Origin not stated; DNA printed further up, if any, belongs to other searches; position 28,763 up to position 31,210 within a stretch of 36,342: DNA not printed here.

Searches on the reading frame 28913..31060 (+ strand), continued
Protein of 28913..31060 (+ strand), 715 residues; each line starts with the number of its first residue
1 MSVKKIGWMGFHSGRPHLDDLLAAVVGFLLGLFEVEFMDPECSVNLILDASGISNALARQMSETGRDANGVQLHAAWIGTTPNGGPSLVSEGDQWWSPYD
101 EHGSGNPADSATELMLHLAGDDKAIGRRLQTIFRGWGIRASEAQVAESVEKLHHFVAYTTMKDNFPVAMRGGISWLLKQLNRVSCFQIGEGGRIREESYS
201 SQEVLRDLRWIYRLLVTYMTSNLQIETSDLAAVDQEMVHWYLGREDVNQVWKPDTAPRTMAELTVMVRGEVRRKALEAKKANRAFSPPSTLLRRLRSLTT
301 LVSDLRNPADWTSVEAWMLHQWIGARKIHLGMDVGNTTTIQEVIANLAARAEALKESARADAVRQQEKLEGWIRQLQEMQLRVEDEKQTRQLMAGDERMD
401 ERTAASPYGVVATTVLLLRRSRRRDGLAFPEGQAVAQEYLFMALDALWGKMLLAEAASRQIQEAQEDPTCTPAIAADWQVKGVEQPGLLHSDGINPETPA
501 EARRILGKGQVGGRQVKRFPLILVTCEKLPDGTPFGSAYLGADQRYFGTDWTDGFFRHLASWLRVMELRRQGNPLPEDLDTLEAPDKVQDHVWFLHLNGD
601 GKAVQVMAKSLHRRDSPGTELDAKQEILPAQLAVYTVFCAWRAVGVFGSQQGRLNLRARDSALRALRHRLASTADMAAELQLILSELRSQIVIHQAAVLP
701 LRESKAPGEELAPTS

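Call 51: search_solved_structures(query=A3, max_evalue=10, show_alignments=2)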
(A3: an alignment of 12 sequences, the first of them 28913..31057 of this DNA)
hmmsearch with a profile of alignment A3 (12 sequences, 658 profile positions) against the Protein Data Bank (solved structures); distinct sequences matched with E-value up to 10: 4.
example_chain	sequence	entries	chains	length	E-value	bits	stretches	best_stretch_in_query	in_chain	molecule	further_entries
5dlq_B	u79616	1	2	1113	0.012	17.2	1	507-558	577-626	Exportin-4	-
9min_D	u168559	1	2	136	0.36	12.3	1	346-434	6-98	designed minibinder KH46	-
5cjq_B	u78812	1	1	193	0.98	10.8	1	77-143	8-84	Designed influenza hemagglutinin stem #4900, HA2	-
8gij_A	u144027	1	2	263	0.99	10.8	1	322-425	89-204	TEM-1 Beta Lactmase Variant 80.b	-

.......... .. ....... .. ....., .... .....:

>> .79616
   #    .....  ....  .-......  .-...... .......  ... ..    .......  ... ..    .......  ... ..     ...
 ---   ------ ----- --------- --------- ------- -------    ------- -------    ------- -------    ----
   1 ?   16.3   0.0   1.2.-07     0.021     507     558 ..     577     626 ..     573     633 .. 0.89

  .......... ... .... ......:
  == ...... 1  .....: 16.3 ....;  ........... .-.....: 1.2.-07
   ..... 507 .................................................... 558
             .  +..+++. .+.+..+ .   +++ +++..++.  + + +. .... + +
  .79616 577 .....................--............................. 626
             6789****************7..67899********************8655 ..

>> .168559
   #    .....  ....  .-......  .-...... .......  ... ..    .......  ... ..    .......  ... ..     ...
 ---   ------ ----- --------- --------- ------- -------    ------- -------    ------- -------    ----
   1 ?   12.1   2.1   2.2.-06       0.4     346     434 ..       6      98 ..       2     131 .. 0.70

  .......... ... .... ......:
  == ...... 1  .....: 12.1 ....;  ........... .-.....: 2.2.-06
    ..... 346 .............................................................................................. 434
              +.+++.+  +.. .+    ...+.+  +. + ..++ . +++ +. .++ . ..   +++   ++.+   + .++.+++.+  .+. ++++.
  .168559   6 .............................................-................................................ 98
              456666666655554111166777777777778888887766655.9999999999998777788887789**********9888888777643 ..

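Call 69: predict_structure(alignment_id=A3)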
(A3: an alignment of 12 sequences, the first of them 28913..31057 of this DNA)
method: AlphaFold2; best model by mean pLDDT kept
length: 715 residues; sequences in the alignment: 12
mean_pLDDT: 87.3   pTM: 0.86
mean pLDDT of the five models: 87.3, 85.7, 84.7, 84.3, 84.1
residues with pLDDT >= 90: 416; 70-90: 249; 50-70: 29; < 50: 21
segments of 3 or more residues with pLDDT < 50: 509-514, 701-715
pLDDT, mean of each block of 10 residues (from residue 1): 86 82 95 89 82 89 89 92 73 85 75 93 96 90 95 94 82 90 88 84 92 96 91 96 94 94 94 96 92 92 90 93 82 90 94 85 88 89 87 92 94 95 88 94 95 92 92 92 86 90 69 59 89 88 81 93 94 88 71 82 86 72 95 94 88 89 95 95 96 78 32 27
secondary structure, 60 per line:
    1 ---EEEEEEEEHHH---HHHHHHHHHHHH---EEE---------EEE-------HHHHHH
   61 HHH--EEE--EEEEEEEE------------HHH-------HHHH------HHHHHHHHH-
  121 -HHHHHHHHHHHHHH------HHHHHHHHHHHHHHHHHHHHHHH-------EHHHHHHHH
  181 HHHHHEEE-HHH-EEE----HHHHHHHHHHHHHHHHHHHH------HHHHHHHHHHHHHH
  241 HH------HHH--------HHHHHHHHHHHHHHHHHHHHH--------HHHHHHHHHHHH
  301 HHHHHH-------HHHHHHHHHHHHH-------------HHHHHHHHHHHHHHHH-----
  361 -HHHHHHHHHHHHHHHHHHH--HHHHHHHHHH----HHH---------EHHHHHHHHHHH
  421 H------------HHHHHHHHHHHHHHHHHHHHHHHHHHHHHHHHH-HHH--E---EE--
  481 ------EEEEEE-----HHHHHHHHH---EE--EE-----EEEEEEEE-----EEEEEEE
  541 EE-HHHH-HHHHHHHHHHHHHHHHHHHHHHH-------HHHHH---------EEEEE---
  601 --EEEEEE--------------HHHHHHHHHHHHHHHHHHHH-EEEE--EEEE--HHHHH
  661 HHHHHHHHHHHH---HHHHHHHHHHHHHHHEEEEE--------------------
elements in order (helices of 4 or more, strands of 3 or more residues): E4-11 H18-29 E33-35 E45-47 H55-63 E66-68 E71-78 H101-104 H111-119 H122-135 H142-164 H173-185 E186-188 E194-196 H201-220 H227-242 H260-280 H289-306 H314-326 H340-355 H362-380 H383-392 H410-421 H434-466 E487-492 H498-506 E521-528 E534-542 H544-547 H549-571 H579-583 E593-597 E603-608 H623-642 E644-647 E650-653 H656-672 H676-690 E691-695

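Call 74: fold_search(model_id=the predicted structure, library=pdb)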
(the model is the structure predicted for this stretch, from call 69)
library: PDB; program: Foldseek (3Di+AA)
matches with E <= 10: 199; with E <= 0.001: 0
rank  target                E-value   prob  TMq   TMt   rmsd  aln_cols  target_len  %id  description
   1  2ejg_B                1.1e-01  0.38  0.11  0.25  15.3       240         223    9  Crystal Structure Of The Biotin Protein Ligase (Mutation R48A) and Biotin Carboxyl Carrier Protein Complex From Pyroco (released 2008-03-18)
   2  2e10_B                1.3e-01  0.66  0.13  0.31   9.0       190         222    8  Crystal Structure Of Biotin Protein Ligase From Pyrococcus Horikoshii, Mutation R51A (released 2007-04-16)
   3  1wq7_B                1.3e-01  0.54  0.13  0.30   9.0       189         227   10  Crystal Structure Of Biotin-(Acetyl-CoA-Carboxylase) ligase From Pyrococcus Horikoshii Ot3 (released 2005-10-04)
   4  2dzc_B                1.6e-01  0.47  0.13  0.32  13.2       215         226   10  Crystal Structure Of Biotin Protein Ligase From Pyrococcus Horikoshii, Mutation R48A (released 2007-03-27)
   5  2qb6_A                1.6e-01  0.44  0.12  0.20  19.1       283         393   12  Saccharomyces cerevisiae cytosolic exopolyphosphatase, sulfate complex (released 2007-12-11)
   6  2qb7_B                2.3e-01  0.35  0.12  0.20  19.1       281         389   10  Saccharomyces cerevisiae cytosolic exopolyphosphatase, phosphate complex (released 2007-12-11)
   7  2zgw_B                2.5e-01  0.47  0.13  0.30   8.5       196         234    9  Crystal Structure Of Biotin Protein Ligase From Pyrococcus Horikoshii Complexed with Adenosine and Biotin, Mutations R (released 2008-02-05)
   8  1k20_A                2.6e-01  0.33  0.11  0.22  17.9       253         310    9  Inorganic Pyrophosphatase (family II) from Streptococcus gordonii at 1.5 A resolution (released 2001-10-31)
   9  6gy8_A                2.6e-01  0.10  0.08  0.14  29.2       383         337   10  Crystal structure of XaxA from Xenorhabdus nematophila (released 2018-07-25)
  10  2hni_A                2.7e-01  0.30  0.12  0.28  10.3       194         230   12  Crystal Structure Of Biotin Protein Ligase From Pyrococcus Horikoshii OT3, K111A mutation (released 2007-01-13)
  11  1wq7_A                2.8e-01  0.30  0.11  0.25  13.3       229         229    7  Crystal Structure Of Biotin-(Acetyl-CoA-Carboxylase) ligase From Pyrococcus Horikoshii Ot3 (released 2005-10-04)
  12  2djz_B                2.8e-01  0.16  0.10  0.22  14.9       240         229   10  Crystal Structure Of Biotin Protein Ligase From Pyrococcus Horikoshii OT3 in complex with Biotinyl-5'-AMP, K111A mutat (released 2006-10-06)
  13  2e65_B                3.0e-01  0.35  0.13  0.32  13.3       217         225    9  Crystal Structure Of Biotin Protein Ligase From Pyrococcus Horikoshii OT3, Mutation D104A (released 2007-06-26)
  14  1k23_C                3.0e-01  0.12  0.07  0.14  14.9       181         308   10  Inorganic Pyrophosphatase (Family II) from Bacillus subtilis (released 2001-10-31)
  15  2ejf_B                3.1e-01  0.44  0.13  0.31   8.1       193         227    8  Crystal Structure Of The Biotin Protein Ligase (Mutations R48A and K111A) and Biotin Carboxyl Carrier Protein Complex  (released 2008-03-18)
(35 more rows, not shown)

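Call 79: fold_search(model_id=the predicted structure, library=viral)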
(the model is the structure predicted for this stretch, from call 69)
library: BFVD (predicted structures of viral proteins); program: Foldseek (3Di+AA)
matches with E <= 10: 140; with E <= 0.001: 0
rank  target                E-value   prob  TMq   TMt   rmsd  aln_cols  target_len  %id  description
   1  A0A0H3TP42            2.6e-01  0.28  0.09  0.17  12.1       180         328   10  (no name in the UniProt tables at hand)
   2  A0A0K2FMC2            3.1e-01  0.06  0.07  0.10  21.6       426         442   11  (no name in the UniProt tables at hand)
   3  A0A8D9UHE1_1          3.8e-01  0.04  0.09  0.07  26.2       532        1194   14  PolyVal ADP-ribosyltransferase [Myoviridae sp. ctjz83]
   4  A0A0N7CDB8            5.0e-01  0.02  0.06  0.08  33.2       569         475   11  Uncharacterized protein [Salmonella phage 38]
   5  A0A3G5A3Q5            6.9e-01  0.23  0.13  0.22  23.2       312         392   10  DHH family phosphohydrolase [Harvfovirus sp.]
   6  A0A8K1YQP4            8.8e-01  0.03  0.07  0.09  26.2       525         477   10  Nucleoprotein [Xiangshan rhabdo-like virus 2]
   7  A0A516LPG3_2          8.8e-01  0.02  0.08  0.07  26.4       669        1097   11  (no name in the UniProt tables at hand)
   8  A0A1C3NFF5            9.2e-01  0.21  0.12  0.24   9.6       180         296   12  (no name in the UniProt tables at hand)
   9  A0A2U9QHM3            9.6e-01  0.02  0.08  0.07  26.7       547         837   10  Uncharacterized protein [Sea otter poxvirus]
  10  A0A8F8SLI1            1.0e+00  0.18  0.11  0.20   8.7       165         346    8  (no name in the UniProt tables at hand)
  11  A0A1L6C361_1          1.0e+00  0.02  0.07  0.04  32.5       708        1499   10  (no name in the UniProt tables at hand)
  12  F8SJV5                1.1e+00  0.05  0.06  0.12  17.9       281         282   14  Uncharacterized protein 076 [Pseudomonas phage PhiPA3]
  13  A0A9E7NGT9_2          1.1e+00  0.03  0.07  0.04  61.3       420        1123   13  (no name in the UniProt tables at hand)
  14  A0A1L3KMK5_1          1.2e+00  0.01  0.08  0.06  42.1       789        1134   10  (no name in the UniProt tables at hand)
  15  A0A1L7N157            1.2e+00  0.02  0.07  0.10  36.7       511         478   10  Uncharacterized protein [Ralstonia phage RP12]
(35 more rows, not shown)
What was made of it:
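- On DHH/MYG1 phosphoesterase superfamily (protein D): All are below significance (calls 74, 79).
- Closest known: DHH/MYG1-type metal-dependent phosphoesterases. Same: The weak Foldseek hits include yeast PPX1, family II pyrophosphatases and a viral 'DHH family phosphohydrolase' (calls 74, 79).
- Tried and rejected: The 12-sequence run was good, but Foldseek against PDB and BFVD gave nothing significant (calls 69, 74, 79).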

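Call 92: search_protein_families(library=ncbifam, proteins=[window:28913-31060:+], max_evalue=0.1)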
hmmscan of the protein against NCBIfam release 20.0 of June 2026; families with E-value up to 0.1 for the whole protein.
window:28913-31060:+ (715 aa): 0 families

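Call 100: find_related_loci(query=A1, collection=viral_contigs, flank=5000)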
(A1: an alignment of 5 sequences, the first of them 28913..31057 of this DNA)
Query A1 (715 aa) in viral_contigs; peptide patterns used: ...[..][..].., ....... (x = any residue, [..] = any of these).
232 stretches matched a pattern, but none encodes a relative of the query by tblastn (E <= 1e-3).

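Call 101: search_dna_similar(query=window:28913-31057:+, collection=plasmids, mode=protein, max_evalue=0.001, max_rows=5)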
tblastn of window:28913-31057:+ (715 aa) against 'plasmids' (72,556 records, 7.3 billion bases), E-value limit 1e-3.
No match.

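Call 102: search_dna_similar(query=window:28913-31057:+, collection=phages, mode=protein, max_evalue=0.001, max_rows=5)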
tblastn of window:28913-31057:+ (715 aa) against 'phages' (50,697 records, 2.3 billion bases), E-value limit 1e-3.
No match.

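Call 122: search_protein_families(library=pfam, alignment_id=A8, max_evalue=0.001)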
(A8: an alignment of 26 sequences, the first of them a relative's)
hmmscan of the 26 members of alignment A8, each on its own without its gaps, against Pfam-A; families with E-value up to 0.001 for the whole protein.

A. member 1, L012:1950-2378:- (142 aa): 0 families

B. families by the number of members that match (of 26 scanned): 0 families
